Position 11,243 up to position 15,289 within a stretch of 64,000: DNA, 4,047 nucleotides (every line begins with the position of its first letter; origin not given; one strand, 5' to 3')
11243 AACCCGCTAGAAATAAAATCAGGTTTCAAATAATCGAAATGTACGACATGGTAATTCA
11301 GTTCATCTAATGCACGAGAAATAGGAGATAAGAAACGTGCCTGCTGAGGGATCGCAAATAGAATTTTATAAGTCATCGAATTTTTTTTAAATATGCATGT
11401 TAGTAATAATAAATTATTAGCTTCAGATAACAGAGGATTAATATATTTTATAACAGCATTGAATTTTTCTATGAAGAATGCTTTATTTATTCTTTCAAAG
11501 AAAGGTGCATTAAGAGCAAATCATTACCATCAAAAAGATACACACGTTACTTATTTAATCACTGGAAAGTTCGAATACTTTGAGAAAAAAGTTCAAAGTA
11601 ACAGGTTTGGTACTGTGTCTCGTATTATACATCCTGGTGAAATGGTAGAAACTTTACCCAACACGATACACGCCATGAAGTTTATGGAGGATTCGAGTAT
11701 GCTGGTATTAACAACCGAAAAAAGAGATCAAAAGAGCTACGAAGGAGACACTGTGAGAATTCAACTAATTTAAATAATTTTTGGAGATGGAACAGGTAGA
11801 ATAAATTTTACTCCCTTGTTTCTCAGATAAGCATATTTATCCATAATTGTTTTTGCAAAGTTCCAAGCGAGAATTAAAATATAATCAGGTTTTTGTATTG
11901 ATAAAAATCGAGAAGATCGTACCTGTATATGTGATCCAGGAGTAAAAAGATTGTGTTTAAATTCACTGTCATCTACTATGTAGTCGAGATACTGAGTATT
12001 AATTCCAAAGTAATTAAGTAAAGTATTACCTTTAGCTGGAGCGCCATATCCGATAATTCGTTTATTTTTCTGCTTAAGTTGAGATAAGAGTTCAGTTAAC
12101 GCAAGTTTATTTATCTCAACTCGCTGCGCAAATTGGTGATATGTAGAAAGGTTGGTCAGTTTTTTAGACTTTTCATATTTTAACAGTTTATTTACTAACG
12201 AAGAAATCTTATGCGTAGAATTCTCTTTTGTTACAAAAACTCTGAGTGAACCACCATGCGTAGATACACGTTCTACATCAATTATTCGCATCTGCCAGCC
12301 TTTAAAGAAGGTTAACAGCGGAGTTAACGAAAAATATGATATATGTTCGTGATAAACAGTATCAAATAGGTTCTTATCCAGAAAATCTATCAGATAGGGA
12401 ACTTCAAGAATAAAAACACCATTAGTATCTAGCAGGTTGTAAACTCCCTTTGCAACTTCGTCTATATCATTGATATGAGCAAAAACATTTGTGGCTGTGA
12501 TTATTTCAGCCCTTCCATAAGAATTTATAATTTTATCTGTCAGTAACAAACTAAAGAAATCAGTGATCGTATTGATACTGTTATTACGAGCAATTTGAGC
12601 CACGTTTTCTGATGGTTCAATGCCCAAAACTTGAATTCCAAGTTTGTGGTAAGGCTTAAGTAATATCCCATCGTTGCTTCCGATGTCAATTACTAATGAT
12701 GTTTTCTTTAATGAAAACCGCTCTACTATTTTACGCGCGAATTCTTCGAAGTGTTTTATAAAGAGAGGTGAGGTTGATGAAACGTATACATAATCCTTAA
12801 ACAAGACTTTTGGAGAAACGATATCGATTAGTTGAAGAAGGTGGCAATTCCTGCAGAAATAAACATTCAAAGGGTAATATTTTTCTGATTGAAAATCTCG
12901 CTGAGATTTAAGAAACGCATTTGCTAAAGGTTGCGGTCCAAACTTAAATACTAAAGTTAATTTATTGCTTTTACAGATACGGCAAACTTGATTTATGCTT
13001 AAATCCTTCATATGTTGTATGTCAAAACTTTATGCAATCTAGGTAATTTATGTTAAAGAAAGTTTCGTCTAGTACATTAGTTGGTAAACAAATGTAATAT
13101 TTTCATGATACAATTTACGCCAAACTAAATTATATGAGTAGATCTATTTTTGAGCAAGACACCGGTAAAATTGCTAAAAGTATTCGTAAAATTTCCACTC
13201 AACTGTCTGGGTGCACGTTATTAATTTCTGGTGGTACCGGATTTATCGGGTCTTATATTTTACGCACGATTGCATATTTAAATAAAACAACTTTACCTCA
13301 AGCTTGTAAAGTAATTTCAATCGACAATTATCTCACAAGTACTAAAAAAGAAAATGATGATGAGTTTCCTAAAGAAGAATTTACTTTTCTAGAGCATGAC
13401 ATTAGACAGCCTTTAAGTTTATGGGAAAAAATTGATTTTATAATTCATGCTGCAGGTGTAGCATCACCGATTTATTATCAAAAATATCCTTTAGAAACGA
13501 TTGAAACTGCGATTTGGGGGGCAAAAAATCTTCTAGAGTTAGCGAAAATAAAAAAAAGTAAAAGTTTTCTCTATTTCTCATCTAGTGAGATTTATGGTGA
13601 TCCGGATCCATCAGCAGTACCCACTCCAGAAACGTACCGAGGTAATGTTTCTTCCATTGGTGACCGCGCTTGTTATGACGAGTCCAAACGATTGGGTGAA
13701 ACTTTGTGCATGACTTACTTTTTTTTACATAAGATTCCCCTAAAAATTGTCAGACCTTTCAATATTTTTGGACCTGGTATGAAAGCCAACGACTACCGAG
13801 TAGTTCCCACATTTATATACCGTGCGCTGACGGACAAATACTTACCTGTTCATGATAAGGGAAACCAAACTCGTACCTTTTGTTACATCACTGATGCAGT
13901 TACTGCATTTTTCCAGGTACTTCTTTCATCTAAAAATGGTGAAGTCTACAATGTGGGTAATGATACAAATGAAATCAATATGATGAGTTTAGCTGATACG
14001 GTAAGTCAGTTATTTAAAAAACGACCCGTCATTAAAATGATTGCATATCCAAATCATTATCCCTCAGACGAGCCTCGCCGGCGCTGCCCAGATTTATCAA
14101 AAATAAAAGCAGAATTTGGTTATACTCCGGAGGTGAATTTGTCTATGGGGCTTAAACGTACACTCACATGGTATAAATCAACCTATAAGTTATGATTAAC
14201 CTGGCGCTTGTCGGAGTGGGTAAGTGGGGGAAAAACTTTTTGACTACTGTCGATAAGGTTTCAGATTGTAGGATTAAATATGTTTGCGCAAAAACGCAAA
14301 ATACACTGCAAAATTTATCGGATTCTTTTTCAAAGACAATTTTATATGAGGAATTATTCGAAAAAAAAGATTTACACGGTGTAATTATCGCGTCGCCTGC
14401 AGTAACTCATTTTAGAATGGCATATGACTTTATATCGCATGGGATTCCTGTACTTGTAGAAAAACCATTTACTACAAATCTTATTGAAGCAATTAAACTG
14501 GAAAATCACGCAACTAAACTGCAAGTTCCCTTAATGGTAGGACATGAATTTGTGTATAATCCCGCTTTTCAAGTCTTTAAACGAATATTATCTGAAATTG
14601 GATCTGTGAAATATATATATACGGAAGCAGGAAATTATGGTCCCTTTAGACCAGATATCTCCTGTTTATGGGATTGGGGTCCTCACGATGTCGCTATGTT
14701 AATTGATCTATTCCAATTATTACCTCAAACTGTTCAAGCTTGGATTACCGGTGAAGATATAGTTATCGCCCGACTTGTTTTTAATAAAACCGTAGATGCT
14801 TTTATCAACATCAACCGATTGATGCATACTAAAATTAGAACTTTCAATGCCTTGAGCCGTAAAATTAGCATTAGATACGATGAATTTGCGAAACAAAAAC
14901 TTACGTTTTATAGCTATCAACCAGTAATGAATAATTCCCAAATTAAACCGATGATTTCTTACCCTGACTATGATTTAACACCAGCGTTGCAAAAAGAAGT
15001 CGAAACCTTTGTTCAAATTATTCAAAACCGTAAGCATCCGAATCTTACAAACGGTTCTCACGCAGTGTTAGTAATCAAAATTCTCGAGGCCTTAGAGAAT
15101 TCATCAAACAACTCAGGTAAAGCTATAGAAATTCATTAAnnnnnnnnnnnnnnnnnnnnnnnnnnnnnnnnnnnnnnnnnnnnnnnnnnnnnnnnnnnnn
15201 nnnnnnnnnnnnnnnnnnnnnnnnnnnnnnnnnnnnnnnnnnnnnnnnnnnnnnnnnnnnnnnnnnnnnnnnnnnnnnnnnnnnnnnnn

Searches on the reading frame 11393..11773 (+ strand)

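Call 15: search_protein_families(library=pfam, proteins=[window:11393-11773:+], max_evalue=0.001)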
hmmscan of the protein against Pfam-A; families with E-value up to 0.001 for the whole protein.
window:11393-11773:+ (126 aa): 1 family
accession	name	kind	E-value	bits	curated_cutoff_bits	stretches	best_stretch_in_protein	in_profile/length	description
PF14667.12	Polysacc_synt_C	-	1.8e-05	25.3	28.7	1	11-109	2-99/111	Polysaccharide biosynthesis C-terminal domain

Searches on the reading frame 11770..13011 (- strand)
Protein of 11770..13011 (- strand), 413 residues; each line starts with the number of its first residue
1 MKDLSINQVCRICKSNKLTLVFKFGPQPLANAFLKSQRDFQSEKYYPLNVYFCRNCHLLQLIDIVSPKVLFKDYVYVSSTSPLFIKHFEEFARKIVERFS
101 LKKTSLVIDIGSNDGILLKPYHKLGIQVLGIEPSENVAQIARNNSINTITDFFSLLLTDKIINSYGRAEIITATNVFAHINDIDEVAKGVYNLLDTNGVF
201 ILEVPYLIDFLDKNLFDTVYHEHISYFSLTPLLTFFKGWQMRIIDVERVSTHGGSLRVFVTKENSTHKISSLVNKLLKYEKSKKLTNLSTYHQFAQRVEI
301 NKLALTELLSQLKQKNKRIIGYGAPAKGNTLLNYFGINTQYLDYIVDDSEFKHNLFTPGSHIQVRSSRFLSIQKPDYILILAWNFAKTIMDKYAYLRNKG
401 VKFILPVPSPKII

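Call 15: search_protein_families(library=pfam, proteins=[window:11770-13011:-], max_evalue=0.001)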
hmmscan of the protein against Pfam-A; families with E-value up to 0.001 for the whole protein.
window:11770-13011:- (413 aa): 7 families
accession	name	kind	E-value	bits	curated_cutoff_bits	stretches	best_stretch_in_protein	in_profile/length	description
PF08484.17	Methyltransf_14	-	5.2e-56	189.3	23.5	1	251-408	2-160/160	C-methyltransferase C-terminal domain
PF08421.16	Methyltransf_13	-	1.4e-20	73.7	31.3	1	10-71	1-62/62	Putative zinc binding domain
PF13489.12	Methyltransf_23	-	2.1e-16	60.5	27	1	87-233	4-151/164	Methyltransferase domain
PF08242.18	Methyltransf_12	-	6.1e-09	36.9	30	1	108-200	1-98/98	Methyltransferase domain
PF08241.18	Methyltransf_11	-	1.2e-06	29.5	21.2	1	109-202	2-95/95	Methyltransferase domain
PF06325.19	PrmA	-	0.00031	20.8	22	1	97-202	156-258/296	Ribosomal protein L11 methyltransferase (PrmA)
PF13649.12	Methyltransf_25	-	0.00046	21.3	27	1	107-198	1-97/97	Methyltransferase domain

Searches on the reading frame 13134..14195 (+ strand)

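Call 15: search_protein_families(library=pfam, proteins=[window:13134-14195:+], max_evalue=0.001)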
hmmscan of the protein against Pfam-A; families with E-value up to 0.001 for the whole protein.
window:13134-14195:+ (353 aa): 5 families
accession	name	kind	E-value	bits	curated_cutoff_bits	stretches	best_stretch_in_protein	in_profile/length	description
PF01370.27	Epimerase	-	3.3e-42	145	20.9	1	30-275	2-240/240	NAD dependent epimerase/dehydratase family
PF16363.11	GDP_Man_Dehyd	-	6.9e-32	111.6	27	1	30-342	1-331/332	GDP-mannose 4,6 dehydratase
PF07993.18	NAD_binding_4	-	4.2e-12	46.2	20.1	1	95-242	84-240/258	Male sterility protein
PF02719.21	Polysacc_synt_2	-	3.7e-11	43.2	20.2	1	29-150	1-128/293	Polysaccharide biosynthesis protein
PF01073.25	3Beta_HSD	-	4.1e-09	36.3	22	1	30-218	1-188/280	3-beta hydroxysteroid dehydrogenase/isomerase family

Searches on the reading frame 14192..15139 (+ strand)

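Call 15: search_protein_families(library=pfam, proteins=[window:14192-15139:+], max_evalue=0.001)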
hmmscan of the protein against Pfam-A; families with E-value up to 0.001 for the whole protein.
window:14192-15139:+ (315 aa): 1 family
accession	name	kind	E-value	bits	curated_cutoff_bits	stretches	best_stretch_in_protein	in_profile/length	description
PF01408.29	GFO_IDH_MocA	-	1.5e-16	61.6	24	1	2-118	1-120/120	Oxidoreductase family, NAD-binding Rossmann fold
